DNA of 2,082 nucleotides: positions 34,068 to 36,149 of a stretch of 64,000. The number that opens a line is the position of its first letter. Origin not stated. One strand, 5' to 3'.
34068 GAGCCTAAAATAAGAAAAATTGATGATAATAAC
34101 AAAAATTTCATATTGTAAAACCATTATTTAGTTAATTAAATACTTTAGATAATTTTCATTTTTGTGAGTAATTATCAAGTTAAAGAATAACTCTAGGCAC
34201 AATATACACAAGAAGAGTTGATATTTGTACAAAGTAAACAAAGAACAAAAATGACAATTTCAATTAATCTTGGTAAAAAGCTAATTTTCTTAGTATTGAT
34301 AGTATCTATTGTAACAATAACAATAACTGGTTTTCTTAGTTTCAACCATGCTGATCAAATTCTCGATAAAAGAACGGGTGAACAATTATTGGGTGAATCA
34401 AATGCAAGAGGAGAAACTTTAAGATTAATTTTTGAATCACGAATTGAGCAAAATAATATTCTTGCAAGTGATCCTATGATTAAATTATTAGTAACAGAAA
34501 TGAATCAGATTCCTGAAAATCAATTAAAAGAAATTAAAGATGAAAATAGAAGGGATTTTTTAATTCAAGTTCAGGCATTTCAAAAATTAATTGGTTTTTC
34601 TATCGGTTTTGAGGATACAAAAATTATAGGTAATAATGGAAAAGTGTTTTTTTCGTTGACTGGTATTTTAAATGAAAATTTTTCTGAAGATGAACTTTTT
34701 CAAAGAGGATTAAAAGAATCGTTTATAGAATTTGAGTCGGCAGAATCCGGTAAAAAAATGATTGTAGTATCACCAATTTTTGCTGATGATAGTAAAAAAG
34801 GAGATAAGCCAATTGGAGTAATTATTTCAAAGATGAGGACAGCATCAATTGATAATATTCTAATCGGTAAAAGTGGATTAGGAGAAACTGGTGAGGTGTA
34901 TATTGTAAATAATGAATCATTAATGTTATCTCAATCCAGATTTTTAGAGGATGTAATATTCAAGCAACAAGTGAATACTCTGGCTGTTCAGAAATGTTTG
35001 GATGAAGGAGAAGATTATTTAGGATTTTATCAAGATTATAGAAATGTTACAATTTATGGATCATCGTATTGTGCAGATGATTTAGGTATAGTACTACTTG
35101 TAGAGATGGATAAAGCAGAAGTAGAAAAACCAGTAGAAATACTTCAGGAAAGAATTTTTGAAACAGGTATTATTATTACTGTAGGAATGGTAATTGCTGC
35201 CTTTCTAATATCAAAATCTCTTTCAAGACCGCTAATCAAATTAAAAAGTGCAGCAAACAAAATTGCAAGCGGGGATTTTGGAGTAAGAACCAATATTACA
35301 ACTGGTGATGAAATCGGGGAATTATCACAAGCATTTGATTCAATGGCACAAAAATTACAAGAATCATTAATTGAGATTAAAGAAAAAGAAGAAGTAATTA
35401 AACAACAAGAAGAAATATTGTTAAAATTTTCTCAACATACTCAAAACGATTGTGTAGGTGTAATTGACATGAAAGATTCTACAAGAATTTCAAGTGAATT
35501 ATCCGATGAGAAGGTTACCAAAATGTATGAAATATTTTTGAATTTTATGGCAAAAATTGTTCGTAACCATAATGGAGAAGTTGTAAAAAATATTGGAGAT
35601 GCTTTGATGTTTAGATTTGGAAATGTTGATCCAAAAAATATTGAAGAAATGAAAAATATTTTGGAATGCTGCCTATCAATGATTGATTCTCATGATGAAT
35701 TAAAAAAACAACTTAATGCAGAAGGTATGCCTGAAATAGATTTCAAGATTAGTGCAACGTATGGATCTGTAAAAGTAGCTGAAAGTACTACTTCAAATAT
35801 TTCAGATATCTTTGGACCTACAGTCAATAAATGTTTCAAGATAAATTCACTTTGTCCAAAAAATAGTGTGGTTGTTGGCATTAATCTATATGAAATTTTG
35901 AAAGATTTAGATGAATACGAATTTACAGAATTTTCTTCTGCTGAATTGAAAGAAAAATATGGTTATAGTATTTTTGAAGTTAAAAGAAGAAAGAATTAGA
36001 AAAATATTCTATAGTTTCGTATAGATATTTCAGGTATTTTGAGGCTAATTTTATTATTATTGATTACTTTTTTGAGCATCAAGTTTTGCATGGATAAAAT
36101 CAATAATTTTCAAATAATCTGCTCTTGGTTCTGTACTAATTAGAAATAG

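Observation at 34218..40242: Candidate undescribed ammonium/nitrogen-sensing module built around Amt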

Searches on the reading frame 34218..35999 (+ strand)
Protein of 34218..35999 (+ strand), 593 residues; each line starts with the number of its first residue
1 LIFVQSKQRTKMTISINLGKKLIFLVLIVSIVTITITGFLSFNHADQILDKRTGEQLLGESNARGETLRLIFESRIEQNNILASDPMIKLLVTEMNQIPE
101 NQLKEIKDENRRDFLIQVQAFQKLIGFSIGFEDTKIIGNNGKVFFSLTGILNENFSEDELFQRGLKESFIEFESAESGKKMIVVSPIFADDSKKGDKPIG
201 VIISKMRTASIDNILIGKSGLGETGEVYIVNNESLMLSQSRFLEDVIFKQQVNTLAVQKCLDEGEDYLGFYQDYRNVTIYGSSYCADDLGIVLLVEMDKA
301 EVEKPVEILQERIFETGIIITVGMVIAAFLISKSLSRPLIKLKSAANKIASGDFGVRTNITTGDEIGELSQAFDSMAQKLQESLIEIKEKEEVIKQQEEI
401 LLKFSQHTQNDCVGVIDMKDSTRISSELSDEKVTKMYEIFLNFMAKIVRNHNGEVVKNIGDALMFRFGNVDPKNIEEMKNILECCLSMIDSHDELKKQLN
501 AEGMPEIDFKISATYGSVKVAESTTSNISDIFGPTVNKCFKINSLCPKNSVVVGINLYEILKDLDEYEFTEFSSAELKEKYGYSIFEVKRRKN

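Call 3: search_protein_families(library=pfam, proteins=[window:34218-35999:+], max_evalue=0.1)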
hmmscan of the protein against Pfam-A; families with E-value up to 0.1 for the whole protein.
window:34218-35999:+ (593 aa): 3 families
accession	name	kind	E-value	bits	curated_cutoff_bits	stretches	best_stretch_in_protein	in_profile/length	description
PF00672.30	HAMP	-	9.8e-16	58.3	25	1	330-382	1-53/53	HAMP domain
PF02743.24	dCache_1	-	1.3e-12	48.2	45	1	66-275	20-231/240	Cache domain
PF00211.25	Guanylate_cyc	-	1.6e-12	47.8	21.9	1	409-581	5-174/183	Adenylate and Guanylate cyclase catalytic domain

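Call 6: search_protein_families(library=ncbifam, proteins=[window:34218-35999:+], max_evalue=0.01)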
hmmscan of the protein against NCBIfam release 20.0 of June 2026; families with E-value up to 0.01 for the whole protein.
window:34218-35999:+ (593 aa): 24 families
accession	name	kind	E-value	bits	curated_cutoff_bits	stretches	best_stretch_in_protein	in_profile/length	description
NF033092.0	HK_WalK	equivalog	4.8e-16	58.5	725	1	208-391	70-256/594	cell wall metabolism sensor histidine kinase WalK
NF040691.1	MtrAB_MtrB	equivalog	4.2e-13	49.1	450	1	287-391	166-268/507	MtrAB system histidine kinase MtrB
NF038263.1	prot_phos_SiaA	equivalog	9.3e-13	47.6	700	1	295-390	295-389/658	biofilm regulation protein phosphatase SiaA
NF012163.2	BaeS_SmeS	equivalog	1.9e-11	43.5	500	1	317-382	170-235/457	sensor histidine kinase efflux regulator BaeS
NF058645.1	MCPCtpMPsAe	equivalog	8.4e-11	41.3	900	1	280-392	176-288/558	methyl-accepting chemotaxis protein CtpM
NF041210.1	his_kin_PieS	equivalog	1.5e-10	40.6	850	1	300-396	156-252/474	two component system sensor histidine kinase PieS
NF007837.0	PRK10549.1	equivalog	2.2e-08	33.2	603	1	324-381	177-234/466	envelope stress sensor histidine kinase BaeS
NF053592.1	HK_near_YfiR_like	equivalog_domain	5.7e-08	32.6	194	1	311-381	148-222/223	sensor histidine kinase, YfiR-like protein-associated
NF045900.1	HisKinCpxALeg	equivalog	1e-07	31.1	800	1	326-390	167-233/451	two-component system sensor histidine kinase CpxA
NF008184.0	PRK10935.1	equivalog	1e-07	31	553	1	310-390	152-236/565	nitrate/nitrite two-component system sensor histidine kinase NarQ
NF045911.1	TCSHisKinNblS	equivalog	3.9e-07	28.8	1000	1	320-383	190-253/621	two-component system sensor histidine kinase NblS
NF038389.1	ArsS_fam_HK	equivalog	6.2e-07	29.2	250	1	314-382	133-201/403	ArsS family sensor histidine kinase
NF047496.1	HK_LIC11548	equivalog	6.7e-07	28.4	750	1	324-448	288-409/589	LIC_11548 family sensor histidine kinase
NF007004.0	PRK09467.1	equivalog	1.3e-06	27.6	415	1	313-382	158-227/440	two-component system sensor histidine kinase EnvZ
NF007896.0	PRK10600.1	equivalog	3.3e-06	26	578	1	318-400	161-247/598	nitrate/nitrite two-component system sensor histidine kinase NarX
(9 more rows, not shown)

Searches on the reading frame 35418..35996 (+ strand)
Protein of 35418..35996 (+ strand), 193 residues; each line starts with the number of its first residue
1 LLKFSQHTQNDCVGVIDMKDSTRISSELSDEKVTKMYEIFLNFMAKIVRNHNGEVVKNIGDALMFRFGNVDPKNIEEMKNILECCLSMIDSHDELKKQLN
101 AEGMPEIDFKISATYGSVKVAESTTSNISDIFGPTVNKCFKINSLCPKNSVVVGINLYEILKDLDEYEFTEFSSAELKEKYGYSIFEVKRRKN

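Call 60: search_solved_structures(query=window:35418-35996:+, max_evalue=0.01, show_alignments=3)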
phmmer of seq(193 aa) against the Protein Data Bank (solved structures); distinct sequences matched with E-value up to 0.01: 6.
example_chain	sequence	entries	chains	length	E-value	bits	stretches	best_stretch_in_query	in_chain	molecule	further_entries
3r5g_A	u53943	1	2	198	2.4e-08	37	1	15-164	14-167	CyaB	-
2w01_A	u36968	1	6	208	3.9e-07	33.1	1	16-154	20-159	ADENYLATE CYCLASE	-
6fht_A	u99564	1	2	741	1.4e-06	31.3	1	16-153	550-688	Bacteriophytochrome,Adenylate cyclase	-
1wc0_A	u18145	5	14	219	4.1e-05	26.5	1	17-164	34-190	ADENYLATE CYCLASE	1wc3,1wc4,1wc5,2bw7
1wc1_A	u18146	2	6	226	4.6e-05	26.4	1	17-164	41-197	ADENYLATE CYCLASE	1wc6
8buz_A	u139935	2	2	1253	0.0062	19.4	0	9-118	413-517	Adenylate cyclase type 8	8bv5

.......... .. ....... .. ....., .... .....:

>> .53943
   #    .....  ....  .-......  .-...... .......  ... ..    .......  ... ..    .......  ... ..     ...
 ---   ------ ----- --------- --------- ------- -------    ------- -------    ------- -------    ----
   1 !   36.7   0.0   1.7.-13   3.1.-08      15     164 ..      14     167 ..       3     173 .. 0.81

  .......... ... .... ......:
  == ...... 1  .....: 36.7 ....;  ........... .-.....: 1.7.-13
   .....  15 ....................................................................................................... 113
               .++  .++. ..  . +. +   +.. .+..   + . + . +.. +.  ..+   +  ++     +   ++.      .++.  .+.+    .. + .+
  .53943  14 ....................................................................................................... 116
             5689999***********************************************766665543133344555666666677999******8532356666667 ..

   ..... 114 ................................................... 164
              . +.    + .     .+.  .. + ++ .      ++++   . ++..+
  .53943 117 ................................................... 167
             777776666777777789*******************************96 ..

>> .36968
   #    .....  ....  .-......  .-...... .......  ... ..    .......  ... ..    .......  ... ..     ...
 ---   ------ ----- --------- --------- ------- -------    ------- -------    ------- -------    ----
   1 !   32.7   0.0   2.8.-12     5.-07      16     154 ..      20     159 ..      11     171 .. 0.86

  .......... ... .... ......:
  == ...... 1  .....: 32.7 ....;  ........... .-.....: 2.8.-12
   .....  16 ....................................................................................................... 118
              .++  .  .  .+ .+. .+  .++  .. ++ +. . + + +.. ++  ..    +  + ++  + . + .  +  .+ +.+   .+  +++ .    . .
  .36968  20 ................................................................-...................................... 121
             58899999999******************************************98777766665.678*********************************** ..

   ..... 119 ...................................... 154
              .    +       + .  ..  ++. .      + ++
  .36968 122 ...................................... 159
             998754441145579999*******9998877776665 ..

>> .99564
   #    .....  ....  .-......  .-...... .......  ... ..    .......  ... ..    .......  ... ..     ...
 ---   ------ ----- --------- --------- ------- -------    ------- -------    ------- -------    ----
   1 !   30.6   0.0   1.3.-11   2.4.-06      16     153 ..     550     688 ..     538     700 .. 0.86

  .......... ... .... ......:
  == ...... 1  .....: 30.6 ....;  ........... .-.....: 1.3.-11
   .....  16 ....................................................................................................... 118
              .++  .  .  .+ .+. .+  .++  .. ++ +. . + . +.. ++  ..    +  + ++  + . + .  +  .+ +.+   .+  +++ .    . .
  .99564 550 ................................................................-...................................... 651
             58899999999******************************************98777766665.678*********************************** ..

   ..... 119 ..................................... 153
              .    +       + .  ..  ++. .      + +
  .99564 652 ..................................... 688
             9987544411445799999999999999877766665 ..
